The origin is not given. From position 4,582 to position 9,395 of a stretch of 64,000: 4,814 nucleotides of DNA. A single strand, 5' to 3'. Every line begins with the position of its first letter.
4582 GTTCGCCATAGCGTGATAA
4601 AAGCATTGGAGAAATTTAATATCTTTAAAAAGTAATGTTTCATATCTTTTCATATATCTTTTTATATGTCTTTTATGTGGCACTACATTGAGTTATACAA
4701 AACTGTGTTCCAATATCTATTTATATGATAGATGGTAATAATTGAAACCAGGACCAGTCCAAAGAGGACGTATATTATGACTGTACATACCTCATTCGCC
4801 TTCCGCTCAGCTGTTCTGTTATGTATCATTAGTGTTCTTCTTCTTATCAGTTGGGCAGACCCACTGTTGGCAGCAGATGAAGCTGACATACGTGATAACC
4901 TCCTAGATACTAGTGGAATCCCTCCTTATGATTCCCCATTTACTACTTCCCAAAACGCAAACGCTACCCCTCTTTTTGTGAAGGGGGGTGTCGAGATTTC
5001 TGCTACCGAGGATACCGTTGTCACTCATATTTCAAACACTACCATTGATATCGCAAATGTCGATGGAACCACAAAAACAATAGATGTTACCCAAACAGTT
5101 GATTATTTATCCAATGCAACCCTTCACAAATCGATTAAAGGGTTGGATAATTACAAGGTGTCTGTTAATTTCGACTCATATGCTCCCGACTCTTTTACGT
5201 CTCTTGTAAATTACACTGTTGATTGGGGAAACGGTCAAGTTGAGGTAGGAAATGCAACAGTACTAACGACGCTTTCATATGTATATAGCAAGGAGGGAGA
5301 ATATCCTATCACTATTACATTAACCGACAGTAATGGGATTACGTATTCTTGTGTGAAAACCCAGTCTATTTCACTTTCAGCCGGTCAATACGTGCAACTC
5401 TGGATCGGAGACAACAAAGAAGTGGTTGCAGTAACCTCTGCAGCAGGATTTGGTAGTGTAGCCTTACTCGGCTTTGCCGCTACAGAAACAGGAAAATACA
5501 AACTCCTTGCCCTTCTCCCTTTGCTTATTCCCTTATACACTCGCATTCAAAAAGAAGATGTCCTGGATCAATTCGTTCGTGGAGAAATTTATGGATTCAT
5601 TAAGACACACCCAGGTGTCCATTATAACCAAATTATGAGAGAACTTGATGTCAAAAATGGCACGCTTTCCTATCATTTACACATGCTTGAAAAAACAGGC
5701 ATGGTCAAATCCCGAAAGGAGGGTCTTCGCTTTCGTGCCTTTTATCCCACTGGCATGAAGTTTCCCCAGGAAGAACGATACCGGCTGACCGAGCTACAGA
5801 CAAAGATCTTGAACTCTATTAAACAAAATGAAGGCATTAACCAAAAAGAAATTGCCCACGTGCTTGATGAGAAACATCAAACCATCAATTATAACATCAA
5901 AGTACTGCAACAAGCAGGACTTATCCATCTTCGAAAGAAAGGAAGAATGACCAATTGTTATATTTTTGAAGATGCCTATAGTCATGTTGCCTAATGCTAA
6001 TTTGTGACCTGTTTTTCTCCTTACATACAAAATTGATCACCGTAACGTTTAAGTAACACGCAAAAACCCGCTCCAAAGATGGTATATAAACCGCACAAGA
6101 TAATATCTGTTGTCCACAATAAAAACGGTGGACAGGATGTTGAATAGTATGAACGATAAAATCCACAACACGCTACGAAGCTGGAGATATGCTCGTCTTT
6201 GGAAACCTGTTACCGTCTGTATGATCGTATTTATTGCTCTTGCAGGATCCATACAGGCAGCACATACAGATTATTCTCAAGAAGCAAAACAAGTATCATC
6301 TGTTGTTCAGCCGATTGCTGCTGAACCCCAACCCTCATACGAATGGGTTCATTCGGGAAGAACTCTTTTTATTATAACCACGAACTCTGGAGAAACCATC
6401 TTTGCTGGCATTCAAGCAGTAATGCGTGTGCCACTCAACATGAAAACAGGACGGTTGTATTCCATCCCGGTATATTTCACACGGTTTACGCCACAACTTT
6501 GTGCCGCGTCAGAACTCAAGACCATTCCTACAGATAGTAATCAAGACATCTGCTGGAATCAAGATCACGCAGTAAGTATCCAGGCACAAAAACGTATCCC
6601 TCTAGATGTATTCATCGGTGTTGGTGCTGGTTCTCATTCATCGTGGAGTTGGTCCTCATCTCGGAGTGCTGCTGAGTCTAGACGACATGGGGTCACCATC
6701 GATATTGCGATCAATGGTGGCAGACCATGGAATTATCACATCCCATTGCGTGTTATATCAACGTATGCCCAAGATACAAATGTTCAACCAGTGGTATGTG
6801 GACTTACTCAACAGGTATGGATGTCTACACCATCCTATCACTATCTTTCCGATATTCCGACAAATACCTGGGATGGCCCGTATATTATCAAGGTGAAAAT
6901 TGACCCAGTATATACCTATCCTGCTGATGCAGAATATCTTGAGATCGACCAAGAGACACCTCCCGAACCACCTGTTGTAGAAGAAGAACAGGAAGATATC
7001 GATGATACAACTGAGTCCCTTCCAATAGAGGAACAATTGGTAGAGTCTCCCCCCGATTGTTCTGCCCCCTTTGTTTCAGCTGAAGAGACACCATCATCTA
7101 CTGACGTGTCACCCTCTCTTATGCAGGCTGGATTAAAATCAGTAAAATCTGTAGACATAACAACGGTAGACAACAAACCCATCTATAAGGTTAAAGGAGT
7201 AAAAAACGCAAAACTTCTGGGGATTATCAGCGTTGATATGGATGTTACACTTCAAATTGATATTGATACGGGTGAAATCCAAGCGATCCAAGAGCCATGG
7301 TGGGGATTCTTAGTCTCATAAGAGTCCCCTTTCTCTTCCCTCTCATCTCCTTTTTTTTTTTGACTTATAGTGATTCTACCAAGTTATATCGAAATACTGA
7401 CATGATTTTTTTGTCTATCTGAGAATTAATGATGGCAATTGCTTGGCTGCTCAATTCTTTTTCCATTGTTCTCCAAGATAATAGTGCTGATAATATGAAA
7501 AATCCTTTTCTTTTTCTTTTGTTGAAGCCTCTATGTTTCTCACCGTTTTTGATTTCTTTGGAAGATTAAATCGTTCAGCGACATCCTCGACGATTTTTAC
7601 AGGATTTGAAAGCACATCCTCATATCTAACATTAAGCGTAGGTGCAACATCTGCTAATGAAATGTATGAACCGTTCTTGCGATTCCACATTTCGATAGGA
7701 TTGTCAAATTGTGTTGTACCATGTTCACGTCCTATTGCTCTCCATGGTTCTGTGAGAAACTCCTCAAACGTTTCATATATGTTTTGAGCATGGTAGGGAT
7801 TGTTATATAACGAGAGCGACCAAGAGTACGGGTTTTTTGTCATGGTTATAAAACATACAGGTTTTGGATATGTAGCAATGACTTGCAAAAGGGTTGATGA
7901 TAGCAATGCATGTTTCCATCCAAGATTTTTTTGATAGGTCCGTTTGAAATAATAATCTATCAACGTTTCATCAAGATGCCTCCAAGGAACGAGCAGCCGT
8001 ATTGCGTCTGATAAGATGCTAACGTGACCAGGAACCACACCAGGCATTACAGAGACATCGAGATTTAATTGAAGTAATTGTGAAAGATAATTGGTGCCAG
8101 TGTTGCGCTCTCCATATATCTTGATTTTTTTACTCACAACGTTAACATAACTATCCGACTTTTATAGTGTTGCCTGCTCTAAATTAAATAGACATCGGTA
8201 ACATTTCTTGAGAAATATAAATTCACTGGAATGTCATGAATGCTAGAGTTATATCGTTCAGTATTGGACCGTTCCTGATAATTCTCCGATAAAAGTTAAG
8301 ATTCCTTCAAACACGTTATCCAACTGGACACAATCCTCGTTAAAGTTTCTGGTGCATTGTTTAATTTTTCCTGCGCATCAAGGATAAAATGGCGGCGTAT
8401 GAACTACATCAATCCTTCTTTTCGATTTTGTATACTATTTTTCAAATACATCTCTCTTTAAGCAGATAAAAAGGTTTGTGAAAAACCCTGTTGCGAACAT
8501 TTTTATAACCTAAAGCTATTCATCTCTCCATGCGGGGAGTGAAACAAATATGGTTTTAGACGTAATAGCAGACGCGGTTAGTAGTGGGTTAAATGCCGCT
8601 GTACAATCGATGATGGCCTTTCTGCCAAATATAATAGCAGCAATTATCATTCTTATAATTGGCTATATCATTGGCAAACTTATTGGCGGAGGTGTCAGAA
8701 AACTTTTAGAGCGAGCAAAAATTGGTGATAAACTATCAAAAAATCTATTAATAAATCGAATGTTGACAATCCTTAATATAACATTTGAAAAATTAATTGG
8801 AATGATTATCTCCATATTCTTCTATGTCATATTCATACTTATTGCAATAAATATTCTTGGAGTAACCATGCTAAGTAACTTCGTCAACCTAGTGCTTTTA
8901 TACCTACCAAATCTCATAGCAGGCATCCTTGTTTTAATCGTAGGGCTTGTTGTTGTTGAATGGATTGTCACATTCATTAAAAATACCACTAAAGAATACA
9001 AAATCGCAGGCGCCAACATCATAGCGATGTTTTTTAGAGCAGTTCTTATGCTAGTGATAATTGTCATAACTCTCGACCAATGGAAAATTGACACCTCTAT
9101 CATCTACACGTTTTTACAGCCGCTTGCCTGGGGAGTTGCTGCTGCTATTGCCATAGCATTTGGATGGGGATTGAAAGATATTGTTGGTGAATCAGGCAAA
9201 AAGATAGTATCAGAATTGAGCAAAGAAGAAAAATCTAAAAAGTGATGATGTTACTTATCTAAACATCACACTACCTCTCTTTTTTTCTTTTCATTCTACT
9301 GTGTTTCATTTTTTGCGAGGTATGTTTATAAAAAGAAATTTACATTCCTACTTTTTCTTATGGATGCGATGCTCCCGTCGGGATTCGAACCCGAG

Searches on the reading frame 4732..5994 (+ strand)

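Call 54: search_protein_families(library=pfam, proteins=[window:4732-5994:+], max_evalue=0.01)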
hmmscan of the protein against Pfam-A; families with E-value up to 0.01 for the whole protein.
window:4732-5994:+ (420 aa): 23 families
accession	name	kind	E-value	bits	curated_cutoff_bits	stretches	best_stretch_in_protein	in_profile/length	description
PF12840.13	HTH_20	-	2.6e-14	53.4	27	2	282-328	5-51/51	Helix-turn-helix domain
PF13412.12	HTH_24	-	2.4e-13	49.8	21.9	2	353-398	2-47/48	Winged helix-turn-helix DNA-binding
PF24266.1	HTH_HVO_0163_N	-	1.1e-11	45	31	1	282-350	3-68/70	HVO_0163, N-terminal HTH domain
PF12802.13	MarR_2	-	2.2e-10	41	27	1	353-401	4-53/61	MarR family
PF01047.28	MarR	-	7.6e-10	39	24.6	1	352-399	1-48/59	MarR family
PF13463.12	HTH_27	-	1.7e-06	28.6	22.2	1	352-403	1-51/68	Winged helix DNA-binding domain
PF25212.1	HVO_A0114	-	2.4e-06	27.7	27.6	1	351-408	19-76/84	HVO_A0114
PF01022.26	HTH_5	-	7.8e-06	26.1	22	1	300-327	20-47/47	Bacterial regulatory protein, arsR family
PF18911.6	PKD_4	-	1.1e-05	25.9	27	1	144-210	19-80/85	PKD domain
PF13601.12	HTH_34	-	1.9e-05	25.2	27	0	293-330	12-49/80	Winged helix DNA-binding domain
PF08784.17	RPA_C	-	3.1e-05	25.1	22.6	1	348-398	45-99/106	Replication protein A C terminal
PF10711.15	DUF2513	-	0.00017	22.3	29.6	0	356-408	7-61/100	Hypothetical protein (DUF2513)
PF04182.18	B-block_TFIIIC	-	0.00022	21.7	22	1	366-399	16-49/73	B-block binding subunit of TFIIIC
PF18954.5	DUF5697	-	0.00027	21.6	27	0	358-407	2-52/161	Family of unknown function (DUF5697)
PF03965.22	Penicillinase_R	-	0.0007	20.4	22.6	0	352-407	1-60/115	Penicillinase repressor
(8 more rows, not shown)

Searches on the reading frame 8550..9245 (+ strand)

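Call 54: search_protein_families(library=pfam, proteins=[window:8550-9245:+], max_evalue=0.01)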
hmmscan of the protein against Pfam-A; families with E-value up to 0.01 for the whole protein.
window:8550-9245:+ (231 aa): 1 family
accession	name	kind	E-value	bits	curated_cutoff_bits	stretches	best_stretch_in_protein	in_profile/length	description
PF05552.17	MS_channel_1st_1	-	1.2e-20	73.6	22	2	14-58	3-47/50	Mechanosensitive ion channel, conserved TM helix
